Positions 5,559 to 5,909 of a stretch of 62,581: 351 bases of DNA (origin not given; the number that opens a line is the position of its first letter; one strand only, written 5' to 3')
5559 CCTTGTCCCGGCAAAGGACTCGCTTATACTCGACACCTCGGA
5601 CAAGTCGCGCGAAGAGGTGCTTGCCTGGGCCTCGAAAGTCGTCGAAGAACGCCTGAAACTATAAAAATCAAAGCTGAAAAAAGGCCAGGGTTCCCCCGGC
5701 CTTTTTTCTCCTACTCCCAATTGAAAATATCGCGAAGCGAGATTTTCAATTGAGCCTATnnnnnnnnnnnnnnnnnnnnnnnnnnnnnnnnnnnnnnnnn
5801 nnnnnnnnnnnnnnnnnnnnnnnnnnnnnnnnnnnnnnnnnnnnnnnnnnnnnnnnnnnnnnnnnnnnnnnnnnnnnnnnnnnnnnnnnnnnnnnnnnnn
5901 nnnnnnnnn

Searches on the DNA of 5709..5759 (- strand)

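Call 55: build_rna_model(alignment_id=A3, structure=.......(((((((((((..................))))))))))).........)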
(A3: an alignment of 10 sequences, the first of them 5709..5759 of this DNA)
Model R1 built from alignment A3 (10 sequences, 56 columns); structure: as given.
model positions 50; base pairs 11; branch points 0; effective number of sequences 10; information 0.895 bits per position. Calibrated on 0.2 Mb of random sequence (short: E-values are rough).
structure used (alignment columns):
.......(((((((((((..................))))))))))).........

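Call 56: search_with_rna_model(model_id=R1, source=window, filters=off, max_evalue=10)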
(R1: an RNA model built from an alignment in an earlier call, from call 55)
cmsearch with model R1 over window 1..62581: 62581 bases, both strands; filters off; matches with E-value up to 10: 13.
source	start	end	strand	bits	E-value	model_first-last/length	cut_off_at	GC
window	16600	16649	-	59.5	3.6e-12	1-50/50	no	0.34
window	5709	5759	-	50.5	5.6e-10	1-50/50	no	0.39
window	17344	17392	-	48.1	2.2e-09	1-50/50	no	0.37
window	19721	19772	-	46.7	4.8e-09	1-50/50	no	0.37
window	28210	28263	-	44.4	1.8e-08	1-50/50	no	0.46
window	13408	13463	-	41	1.2e-07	1-50/50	no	0.39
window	16609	16642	+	27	0.00033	8-41/50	no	0.38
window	5718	5752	+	24.7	0.0012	8-41/50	no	0.34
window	17353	17385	+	19.1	0.028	8-41/50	no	0.39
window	19730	19765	+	19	0.03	8-41/50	no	0.42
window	28219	28256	+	10.2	4.2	8-41/50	no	0.47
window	23189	23246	+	8.8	9.3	1-50/50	no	0.47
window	13417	13456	+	8.7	10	8-41/50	no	0.35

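Call 75: search_with_rna_model(model_id=R1, sources=[L153, L154, L155, L160, L161, L162, L163, L164, L157, L158, L159, L156, L121, L131], max_evalue=1)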
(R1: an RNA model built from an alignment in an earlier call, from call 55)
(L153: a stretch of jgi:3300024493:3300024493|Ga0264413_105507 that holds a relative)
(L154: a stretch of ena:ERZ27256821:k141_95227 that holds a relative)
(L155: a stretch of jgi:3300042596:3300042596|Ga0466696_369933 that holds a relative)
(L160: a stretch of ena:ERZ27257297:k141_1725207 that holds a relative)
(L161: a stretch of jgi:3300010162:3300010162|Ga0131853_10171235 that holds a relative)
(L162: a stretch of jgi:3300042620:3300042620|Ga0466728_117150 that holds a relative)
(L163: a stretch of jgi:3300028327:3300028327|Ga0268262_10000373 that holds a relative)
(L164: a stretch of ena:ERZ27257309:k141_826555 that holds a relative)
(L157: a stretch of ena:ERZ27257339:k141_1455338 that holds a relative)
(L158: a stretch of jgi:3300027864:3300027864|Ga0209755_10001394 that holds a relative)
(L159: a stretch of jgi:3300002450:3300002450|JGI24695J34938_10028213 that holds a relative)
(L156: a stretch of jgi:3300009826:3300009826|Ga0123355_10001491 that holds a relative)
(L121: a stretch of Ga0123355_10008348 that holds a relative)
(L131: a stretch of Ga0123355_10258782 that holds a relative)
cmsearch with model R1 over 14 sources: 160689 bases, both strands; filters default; matches with E-value up to 1: 8.
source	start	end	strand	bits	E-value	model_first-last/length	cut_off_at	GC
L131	1173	1213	-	54.1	1.9e-10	1-50/50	no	0.29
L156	9949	9989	-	51.5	8.5e-10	1-50/50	no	0.29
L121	4822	4862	-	50.5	1.4e-09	1-50/50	no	0.37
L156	11097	11138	+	50.3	1.7e-09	1-50/50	no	0.36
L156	9958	9982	+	21.2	0.022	8-41/50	no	0.28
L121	4831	4855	+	21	0.025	8-41/50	no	0.36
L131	1182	1206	+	20.7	0.03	8-41/50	no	0.32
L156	11104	11129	-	17.9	0.15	8-41/50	no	0.38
